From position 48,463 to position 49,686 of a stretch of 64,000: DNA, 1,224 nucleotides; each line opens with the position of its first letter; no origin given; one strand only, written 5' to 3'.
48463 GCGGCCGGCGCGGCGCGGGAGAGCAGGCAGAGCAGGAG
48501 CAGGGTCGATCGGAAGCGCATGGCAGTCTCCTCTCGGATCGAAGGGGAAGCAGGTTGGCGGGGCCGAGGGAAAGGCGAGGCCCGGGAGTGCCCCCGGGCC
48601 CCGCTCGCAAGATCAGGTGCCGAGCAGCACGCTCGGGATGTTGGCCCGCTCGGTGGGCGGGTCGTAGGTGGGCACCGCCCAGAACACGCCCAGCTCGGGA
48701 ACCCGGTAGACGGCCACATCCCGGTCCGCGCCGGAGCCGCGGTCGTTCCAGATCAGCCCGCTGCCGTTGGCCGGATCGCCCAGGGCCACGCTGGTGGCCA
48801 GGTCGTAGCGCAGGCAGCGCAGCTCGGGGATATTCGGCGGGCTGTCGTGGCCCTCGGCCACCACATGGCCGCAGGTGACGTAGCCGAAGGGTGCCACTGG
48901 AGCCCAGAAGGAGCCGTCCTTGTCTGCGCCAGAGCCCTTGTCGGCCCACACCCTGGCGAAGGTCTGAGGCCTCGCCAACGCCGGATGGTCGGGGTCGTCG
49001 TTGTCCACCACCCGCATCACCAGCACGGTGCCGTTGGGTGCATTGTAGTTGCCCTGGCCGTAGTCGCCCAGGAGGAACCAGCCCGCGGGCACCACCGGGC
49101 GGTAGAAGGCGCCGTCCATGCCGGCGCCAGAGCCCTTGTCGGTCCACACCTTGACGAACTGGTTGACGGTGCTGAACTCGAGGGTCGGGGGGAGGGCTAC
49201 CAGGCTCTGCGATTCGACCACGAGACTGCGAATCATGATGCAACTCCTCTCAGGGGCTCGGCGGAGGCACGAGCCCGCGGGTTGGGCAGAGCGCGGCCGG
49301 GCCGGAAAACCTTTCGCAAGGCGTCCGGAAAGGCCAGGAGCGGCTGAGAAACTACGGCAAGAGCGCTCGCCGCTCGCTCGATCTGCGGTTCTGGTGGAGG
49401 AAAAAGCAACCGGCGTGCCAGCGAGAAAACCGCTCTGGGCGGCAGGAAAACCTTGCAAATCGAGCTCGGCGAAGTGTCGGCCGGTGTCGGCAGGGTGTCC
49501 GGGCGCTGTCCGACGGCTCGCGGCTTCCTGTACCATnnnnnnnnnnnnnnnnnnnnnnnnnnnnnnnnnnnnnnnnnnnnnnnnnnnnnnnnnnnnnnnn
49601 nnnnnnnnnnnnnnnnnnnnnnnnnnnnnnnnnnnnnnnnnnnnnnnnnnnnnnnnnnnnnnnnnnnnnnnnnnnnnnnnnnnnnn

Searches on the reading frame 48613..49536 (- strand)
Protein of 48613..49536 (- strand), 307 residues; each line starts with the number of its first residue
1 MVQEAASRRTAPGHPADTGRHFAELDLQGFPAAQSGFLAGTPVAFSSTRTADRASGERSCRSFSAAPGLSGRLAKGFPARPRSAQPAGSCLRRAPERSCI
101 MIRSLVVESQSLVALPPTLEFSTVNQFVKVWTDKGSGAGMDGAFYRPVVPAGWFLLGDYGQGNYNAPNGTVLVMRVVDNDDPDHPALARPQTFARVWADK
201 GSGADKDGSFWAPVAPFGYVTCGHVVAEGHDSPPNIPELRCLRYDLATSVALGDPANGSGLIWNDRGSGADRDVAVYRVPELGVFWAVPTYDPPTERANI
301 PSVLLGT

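Call 18: search_protein_families(library=pfam, proteins=[window:48613-49536:-], max_evalue=0.001)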
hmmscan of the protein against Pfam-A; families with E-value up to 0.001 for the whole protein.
window:48613-49536:- (307 aa): 1 family
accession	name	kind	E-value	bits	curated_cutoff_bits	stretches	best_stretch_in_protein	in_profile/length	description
PF06101.16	Vps62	-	7.4e-21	74.5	22.1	1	118-249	29-162/541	Vacuolar protein sorting-associated protein 62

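Call 66: search_protein_families(library=pfam, proteins=[window:48613-49536:-], max_evalue=0.01)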
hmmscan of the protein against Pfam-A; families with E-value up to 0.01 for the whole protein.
window:48613-49536:- (307 aa): 1 family
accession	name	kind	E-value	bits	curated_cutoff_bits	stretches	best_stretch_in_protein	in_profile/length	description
PF06101.16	Vps62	-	7.4e-21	74.5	22.1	1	118-249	29-162/541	Vacuolar protein sorting-associated protein 62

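Call 87: search_protein_families(library=ncbifam, proteins=[window:48613-49536:-], max_evalue=0.001)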
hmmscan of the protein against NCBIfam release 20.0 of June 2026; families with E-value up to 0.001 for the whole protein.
window:48613-49536:- (307 aa): 0 families
